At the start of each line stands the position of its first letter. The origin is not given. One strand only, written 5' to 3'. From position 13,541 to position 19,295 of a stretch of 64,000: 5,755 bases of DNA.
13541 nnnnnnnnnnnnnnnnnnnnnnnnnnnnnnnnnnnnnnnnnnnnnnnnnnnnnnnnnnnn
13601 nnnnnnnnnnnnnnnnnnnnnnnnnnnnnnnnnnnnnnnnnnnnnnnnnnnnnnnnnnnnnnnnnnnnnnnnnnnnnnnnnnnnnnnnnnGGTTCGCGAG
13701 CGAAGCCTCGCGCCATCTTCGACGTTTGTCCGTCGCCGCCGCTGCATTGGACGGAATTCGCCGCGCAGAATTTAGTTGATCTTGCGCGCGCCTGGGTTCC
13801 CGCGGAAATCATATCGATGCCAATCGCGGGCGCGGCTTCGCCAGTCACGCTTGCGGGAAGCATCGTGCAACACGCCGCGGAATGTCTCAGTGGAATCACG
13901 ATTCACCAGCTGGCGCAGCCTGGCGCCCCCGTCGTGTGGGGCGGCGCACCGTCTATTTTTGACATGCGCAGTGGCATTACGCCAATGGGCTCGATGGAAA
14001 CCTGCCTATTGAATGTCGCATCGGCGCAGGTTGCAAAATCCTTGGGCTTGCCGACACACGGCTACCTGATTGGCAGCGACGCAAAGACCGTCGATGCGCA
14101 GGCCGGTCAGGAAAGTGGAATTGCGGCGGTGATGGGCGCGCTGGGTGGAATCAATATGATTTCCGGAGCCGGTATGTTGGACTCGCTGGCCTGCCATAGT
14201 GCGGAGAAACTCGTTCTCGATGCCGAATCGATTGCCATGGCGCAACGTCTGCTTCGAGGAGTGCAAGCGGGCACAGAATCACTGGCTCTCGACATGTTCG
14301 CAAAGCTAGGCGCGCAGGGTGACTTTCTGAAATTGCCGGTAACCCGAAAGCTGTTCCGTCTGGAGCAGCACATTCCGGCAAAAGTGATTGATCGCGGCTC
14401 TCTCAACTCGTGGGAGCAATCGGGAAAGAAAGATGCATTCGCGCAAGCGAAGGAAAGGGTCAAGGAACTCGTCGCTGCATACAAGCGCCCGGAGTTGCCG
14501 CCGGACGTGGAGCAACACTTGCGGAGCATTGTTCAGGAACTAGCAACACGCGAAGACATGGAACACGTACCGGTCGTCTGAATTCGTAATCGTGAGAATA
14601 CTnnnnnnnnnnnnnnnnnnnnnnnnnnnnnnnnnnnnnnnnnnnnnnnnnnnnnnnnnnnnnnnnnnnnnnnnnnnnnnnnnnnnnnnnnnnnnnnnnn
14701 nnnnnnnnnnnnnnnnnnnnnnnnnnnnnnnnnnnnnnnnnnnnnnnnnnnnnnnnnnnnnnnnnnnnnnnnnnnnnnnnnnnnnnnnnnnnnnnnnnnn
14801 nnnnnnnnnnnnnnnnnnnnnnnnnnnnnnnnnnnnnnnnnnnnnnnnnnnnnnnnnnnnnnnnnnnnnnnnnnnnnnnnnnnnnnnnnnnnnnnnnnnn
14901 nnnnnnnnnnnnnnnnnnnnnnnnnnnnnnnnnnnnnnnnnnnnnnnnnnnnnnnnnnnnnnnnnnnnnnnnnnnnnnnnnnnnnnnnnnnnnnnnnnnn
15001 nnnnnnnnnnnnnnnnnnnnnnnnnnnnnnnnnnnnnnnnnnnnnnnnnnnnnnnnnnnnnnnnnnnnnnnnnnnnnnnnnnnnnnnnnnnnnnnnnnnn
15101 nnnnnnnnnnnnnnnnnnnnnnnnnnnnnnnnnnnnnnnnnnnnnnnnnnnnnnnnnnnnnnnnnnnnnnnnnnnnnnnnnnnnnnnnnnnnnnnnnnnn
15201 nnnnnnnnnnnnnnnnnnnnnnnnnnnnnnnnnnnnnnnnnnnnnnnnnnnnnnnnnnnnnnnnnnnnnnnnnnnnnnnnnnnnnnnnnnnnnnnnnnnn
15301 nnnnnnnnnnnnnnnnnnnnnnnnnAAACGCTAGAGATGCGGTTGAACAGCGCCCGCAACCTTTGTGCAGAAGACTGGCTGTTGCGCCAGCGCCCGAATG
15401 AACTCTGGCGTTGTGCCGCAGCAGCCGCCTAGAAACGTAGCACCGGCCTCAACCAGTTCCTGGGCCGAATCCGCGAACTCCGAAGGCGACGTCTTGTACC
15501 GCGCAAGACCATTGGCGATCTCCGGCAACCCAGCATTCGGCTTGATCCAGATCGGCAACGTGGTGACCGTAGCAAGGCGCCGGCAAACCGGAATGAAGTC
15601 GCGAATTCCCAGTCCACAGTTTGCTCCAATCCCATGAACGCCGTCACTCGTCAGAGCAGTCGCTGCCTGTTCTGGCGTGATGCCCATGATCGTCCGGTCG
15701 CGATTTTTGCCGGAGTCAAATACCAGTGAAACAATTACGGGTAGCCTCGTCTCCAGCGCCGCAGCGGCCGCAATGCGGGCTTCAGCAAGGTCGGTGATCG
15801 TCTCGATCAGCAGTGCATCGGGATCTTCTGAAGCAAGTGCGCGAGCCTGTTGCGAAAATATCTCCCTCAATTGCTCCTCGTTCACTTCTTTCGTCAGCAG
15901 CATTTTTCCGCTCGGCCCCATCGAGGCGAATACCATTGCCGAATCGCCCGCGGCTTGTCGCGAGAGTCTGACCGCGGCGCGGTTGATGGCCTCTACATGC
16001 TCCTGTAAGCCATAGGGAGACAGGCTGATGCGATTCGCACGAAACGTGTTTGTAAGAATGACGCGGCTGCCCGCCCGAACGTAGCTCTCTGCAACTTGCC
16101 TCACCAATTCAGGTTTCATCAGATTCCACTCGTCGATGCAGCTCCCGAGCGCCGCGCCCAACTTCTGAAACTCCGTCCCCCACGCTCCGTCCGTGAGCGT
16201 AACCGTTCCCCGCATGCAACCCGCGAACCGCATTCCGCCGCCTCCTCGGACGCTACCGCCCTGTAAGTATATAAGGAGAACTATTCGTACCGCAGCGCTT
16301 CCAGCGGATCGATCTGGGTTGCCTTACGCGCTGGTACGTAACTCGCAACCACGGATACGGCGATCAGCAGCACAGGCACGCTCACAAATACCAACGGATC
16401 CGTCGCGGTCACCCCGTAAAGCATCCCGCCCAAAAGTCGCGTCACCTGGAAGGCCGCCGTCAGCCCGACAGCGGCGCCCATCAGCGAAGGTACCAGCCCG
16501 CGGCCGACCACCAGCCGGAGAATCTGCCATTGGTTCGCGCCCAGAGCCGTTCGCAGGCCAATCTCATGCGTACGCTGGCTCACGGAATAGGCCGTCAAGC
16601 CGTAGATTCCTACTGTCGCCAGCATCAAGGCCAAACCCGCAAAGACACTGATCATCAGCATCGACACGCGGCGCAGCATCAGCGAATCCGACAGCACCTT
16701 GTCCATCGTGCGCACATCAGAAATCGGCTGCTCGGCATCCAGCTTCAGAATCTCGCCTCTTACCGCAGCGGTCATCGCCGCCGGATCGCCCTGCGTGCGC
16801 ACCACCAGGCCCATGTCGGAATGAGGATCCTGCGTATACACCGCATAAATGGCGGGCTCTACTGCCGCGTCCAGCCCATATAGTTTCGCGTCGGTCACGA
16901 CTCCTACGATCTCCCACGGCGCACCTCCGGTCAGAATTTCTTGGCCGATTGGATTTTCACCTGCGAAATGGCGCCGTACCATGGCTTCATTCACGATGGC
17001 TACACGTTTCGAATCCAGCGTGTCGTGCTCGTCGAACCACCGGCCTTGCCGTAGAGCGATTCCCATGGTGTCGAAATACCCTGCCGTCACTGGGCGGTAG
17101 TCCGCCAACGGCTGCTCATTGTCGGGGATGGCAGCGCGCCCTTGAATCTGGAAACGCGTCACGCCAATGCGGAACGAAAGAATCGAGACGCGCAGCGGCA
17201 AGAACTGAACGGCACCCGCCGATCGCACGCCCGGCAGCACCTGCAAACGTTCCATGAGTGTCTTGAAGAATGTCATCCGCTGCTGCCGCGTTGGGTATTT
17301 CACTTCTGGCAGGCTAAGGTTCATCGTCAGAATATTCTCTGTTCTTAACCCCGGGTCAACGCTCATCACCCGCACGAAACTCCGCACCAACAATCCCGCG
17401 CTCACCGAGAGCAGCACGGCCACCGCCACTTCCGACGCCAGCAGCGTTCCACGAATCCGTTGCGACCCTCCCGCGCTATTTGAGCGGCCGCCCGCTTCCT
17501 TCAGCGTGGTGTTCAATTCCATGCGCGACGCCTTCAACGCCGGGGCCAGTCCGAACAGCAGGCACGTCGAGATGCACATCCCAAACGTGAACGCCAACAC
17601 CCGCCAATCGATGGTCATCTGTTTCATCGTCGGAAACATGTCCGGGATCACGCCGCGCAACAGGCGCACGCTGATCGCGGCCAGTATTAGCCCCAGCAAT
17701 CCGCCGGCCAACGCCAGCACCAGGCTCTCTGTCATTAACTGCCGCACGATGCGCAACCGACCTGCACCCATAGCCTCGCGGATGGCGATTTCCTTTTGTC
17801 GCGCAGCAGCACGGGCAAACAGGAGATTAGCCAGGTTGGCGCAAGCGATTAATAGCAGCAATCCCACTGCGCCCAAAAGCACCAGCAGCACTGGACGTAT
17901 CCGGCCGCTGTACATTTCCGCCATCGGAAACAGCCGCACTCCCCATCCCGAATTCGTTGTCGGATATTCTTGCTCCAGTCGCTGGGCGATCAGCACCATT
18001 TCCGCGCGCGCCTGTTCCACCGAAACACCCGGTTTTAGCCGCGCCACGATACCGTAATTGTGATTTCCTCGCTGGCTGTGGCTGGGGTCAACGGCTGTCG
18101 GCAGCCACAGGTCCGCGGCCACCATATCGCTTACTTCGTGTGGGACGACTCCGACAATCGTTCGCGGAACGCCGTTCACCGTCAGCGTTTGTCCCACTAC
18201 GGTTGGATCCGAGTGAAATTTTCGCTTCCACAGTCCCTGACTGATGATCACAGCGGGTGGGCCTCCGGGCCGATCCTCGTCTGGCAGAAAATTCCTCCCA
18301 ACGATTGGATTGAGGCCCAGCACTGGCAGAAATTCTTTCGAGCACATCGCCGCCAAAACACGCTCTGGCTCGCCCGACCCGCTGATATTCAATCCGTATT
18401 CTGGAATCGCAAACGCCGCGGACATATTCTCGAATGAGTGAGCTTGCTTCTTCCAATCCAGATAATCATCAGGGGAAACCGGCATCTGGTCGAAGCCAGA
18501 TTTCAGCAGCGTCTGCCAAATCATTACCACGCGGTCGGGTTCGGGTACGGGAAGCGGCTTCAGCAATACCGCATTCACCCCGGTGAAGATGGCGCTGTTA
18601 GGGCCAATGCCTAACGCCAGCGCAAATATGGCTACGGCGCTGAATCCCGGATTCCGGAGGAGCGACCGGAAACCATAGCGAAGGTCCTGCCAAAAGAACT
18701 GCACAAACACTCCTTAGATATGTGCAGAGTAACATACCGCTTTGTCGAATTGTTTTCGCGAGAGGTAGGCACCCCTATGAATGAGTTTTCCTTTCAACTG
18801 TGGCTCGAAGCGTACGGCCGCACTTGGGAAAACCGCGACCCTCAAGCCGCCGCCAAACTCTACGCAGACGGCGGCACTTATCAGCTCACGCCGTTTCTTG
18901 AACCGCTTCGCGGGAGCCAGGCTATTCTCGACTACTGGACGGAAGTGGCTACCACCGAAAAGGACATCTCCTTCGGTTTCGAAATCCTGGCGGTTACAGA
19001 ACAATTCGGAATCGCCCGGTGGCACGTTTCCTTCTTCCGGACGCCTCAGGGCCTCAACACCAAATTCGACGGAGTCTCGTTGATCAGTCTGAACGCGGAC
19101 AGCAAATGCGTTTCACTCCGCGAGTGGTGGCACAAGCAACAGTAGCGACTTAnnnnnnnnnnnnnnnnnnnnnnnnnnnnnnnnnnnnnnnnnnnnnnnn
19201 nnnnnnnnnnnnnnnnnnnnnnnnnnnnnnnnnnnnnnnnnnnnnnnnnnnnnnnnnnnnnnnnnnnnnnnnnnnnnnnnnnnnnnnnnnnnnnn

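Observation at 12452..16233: Split methionine synthase fed by an MttB amine methyltransferase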

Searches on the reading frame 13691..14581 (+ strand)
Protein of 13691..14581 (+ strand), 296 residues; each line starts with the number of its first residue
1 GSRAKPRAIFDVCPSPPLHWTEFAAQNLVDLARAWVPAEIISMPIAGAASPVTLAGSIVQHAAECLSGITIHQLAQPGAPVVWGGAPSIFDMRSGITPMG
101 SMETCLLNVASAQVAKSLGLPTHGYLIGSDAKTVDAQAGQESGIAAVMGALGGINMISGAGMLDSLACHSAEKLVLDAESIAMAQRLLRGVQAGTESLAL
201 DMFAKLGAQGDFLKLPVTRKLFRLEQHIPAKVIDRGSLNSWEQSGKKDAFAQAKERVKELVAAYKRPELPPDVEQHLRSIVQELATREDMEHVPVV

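Call 55: search_solved_structures(query=window:13691-14581:+, max_evalue=0.001, show_alignments=5)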
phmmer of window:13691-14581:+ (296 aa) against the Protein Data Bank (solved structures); distinct sequences matched with E-value up to 0.001: 5.
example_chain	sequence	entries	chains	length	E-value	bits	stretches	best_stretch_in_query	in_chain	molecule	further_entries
7xcl_A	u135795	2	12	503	6.3e-50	173.5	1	3-283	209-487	Trimethylamine methyltransferase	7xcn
7xcm_A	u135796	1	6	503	7.1e-50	173.3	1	3-283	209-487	Trimethylamine methyltransferase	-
9yce_A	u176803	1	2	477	2.7e-38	135.4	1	8-283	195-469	Glycine betaine methyltransferase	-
2qne_A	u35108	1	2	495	3e-38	135.2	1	8-283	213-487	Putative methyltransferase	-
4yyc_A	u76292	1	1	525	7.4e-31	111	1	43-282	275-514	Putative trimethylamine methyltransferase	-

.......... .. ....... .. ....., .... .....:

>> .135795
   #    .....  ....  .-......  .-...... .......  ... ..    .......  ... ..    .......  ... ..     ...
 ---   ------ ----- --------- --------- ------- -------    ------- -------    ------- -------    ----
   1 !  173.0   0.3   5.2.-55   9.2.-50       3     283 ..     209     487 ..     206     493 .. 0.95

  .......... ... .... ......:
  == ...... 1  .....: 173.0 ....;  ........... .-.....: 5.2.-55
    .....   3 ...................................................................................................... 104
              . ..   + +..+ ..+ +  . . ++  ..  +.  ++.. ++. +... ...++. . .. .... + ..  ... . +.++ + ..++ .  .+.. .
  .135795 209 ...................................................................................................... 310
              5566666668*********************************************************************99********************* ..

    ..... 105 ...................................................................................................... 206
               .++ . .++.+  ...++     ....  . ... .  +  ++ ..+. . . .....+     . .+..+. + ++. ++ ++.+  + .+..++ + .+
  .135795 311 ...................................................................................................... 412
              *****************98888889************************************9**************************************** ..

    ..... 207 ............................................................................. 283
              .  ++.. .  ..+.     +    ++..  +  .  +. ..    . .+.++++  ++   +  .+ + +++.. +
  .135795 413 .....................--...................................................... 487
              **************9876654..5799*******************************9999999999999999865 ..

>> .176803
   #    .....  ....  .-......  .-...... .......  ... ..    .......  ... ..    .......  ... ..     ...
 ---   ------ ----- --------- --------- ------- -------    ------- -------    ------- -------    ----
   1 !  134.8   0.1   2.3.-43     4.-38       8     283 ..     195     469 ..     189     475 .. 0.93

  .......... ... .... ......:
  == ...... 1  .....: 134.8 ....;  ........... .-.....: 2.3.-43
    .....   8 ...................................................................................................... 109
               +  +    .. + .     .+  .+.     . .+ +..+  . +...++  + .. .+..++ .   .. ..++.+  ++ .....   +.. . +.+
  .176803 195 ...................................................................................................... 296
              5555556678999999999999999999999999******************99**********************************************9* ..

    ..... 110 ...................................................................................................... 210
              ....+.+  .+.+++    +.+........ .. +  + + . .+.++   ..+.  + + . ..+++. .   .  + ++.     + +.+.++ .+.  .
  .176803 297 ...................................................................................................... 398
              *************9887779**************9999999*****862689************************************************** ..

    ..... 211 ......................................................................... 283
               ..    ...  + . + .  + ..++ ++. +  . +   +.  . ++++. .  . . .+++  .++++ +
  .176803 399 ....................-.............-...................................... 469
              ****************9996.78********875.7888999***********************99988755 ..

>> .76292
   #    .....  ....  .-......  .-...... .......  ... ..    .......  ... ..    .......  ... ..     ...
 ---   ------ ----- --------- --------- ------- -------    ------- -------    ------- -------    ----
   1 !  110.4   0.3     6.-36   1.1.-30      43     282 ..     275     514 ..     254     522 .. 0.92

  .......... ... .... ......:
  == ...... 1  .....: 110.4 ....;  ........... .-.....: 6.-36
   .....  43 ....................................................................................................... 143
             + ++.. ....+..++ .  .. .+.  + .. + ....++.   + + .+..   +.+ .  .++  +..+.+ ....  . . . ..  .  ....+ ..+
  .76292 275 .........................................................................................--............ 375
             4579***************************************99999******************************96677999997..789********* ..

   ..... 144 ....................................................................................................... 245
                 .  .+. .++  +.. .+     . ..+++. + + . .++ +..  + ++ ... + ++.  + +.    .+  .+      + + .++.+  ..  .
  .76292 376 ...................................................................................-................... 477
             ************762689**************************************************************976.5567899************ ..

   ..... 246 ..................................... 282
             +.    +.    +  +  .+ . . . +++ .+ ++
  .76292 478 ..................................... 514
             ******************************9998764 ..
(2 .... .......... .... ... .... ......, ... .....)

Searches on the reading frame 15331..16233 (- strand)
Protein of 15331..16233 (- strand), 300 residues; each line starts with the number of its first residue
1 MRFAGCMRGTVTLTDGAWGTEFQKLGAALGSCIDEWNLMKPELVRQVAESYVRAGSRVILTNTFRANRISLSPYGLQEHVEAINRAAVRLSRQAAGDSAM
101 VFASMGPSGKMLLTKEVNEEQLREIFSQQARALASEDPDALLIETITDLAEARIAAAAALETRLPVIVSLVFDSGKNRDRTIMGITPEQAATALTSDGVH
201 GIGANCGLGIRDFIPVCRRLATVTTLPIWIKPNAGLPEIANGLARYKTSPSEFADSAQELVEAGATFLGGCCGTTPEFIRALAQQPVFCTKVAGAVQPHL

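Call 3: search_protein_families(library=pfam, proteins=[window:15331-16233:-], max_evalue=0.01)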
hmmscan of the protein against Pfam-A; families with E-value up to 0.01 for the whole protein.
window:15331-16233:- (300 aa): 1 family
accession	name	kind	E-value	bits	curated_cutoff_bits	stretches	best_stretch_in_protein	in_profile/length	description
PF02574.22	S-methyl_trans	-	2.3e-69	234.8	22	1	13-284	2-281/283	Homocysteine S-methyltransferase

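Call 4: search_protein_families(library=ncbifam, proteins=[window:15331-16233:-], max_evalue=0.01)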
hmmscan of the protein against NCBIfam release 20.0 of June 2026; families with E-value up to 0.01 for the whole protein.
window:15331-16233:- (300 aa): 5 families
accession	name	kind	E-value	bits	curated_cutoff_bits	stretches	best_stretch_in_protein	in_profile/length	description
NF006396.0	PRK08645.1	equivalog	5e-77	259.4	453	1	6-285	7-283/611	bifunctional homocysteine S-methyltransferase/methylenetetrahydrofolate reductase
NF005718.0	PRK07534.1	equivalog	1.6e-51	175.5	338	1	11-283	15-291/337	betaine--homocysteine S-methyltransferase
TIGR02082.1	metH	equivalog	6.6e-47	159.8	1010.85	1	11-284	19-310/1182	methionine synthase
NF007024.0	PRK09490.1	equivalog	2.4e-39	134.9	1497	1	19-285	43-328/1234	methionine synthase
NF007020.0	PRK09485.1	equivalog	9.6e-31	107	215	1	10-284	12-301/306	homocysteine S-methyltransferase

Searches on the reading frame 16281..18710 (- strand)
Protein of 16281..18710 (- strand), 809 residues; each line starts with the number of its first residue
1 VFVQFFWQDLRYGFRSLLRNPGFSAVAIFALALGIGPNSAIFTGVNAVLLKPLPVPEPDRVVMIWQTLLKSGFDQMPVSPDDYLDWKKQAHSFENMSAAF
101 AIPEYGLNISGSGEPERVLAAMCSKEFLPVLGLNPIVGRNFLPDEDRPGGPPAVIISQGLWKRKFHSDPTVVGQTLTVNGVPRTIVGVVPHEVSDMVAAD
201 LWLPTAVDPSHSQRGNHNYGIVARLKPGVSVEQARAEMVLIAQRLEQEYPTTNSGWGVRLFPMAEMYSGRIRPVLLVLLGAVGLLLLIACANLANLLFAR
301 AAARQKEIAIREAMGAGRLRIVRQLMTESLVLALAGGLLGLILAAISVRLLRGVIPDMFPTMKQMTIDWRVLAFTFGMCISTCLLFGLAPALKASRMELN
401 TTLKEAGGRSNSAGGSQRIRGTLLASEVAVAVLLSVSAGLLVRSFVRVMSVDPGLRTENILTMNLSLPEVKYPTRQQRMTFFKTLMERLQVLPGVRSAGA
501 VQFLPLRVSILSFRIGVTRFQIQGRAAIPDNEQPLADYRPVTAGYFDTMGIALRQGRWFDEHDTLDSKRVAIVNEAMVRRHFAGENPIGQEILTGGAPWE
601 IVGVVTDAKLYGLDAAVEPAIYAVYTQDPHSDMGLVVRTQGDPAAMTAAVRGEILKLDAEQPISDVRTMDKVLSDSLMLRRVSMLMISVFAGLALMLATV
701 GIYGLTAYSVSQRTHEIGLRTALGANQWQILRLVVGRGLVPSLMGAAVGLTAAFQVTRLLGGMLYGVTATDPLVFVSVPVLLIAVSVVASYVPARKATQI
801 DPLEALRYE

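Call 53: search_protein_families(library=pfam, proteins=[window:16281-18710:-], max_evalue=0.001)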
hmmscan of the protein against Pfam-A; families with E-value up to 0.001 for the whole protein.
window:16281-18710:- (809 aa): 2 families
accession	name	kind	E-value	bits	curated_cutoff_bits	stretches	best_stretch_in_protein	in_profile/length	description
PF12704.14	MacB_PCD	-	2.2e-37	129.8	27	2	24-238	1-204/207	MacB-like periplasmic core domain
PF02687.27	FtsX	-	1.3e-32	112.8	25.5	2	281-398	3-119/120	FtsX-like permease C-terminal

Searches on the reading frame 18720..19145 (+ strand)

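Call 53: search_protein_families(library=pfam, proteins=[window:18720-19145:+], max_evalue=0.001)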
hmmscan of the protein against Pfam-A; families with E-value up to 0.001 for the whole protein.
window:18720-19145:+ (141 aa): 2 families
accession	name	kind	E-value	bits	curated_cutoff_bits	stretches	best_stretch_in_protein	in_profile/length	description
PF12680.13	SnoaL_2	-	3.2e-11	44.2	27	1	30-131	2-100/102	SnoaL-like domain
PF07366.18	SnoaL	-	4.6e-05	23.7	28.4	1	29-103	4-77/126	SnoaL-like polyketide cyclase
